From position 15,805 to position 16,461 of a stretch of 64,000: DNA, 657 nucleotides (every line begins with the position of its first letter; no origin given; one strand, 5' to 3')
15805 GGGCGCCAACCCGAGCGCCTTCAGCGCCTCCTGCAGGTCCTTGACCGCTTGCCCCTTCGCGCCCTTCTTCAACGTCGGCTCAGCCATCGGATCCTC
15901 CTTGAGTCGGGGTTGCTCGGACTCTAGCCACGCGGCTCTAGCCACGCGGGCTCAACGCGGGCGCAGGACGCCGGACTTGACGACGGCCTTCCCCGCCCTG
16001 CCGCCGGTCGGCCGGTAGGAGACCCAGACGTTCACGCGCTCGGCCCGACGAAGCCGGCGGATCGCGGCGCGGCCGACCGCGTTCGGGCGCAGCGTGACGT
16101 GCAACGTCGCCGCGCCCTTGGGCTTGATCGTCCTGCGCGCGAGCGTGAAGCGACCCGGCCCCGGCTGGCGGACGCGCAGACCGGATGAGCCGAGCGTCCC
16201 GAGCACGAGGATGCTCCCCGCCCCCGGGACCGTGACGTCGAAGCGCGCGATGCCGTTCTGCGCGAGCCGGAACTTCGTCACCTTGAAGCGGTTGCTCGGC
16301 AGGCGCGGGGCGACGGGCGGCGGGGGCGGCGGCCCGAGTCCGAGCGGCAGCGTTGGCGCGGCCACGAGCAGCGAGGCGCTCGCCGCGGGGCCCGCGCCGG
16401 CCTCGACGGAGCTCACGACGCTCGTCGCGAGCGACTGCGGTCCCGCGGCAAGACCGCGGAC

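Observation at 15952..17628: A shared ~100-aa Arg-rich C-terminal domain behind poly-Pro linkers marks at least seven different secreted proteins: candidate surface-anchoring or sorting signal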

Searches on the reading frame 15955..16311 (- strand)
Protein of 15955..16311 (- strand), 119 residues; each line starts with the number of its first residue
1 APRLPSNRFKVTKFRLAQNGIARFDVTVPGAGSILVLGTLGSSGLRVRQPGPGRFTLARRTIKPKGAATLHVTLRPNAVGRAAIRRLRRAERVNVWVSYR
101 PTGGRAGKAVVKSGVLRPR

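Call 12: search_protein_families(library=pfam, max_evalue=1, proteins=[window:15955-16311:-])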
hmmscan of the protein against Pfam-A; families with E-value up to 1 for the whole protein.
seq(119 aa): 0 families

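Call 13: search_protein_families(library=ncbifam, max_evalue=1, proteins=[window:15955-16311:-])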
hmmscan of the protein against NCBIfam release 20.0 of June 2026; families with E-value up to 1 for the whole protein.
seq(119 aa): 2 families
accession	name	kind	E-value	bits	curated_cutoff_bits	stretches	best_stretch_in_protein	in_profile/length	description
NF053739.1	GlytfEpsEBac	equivalog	0.002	17.1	450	1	28-103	115-189/265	glycosyltransferase EpsE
TIGR00251.3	TIGR00251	subfamily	0.045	14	35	1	69-112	2-43/71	DUF167 family protein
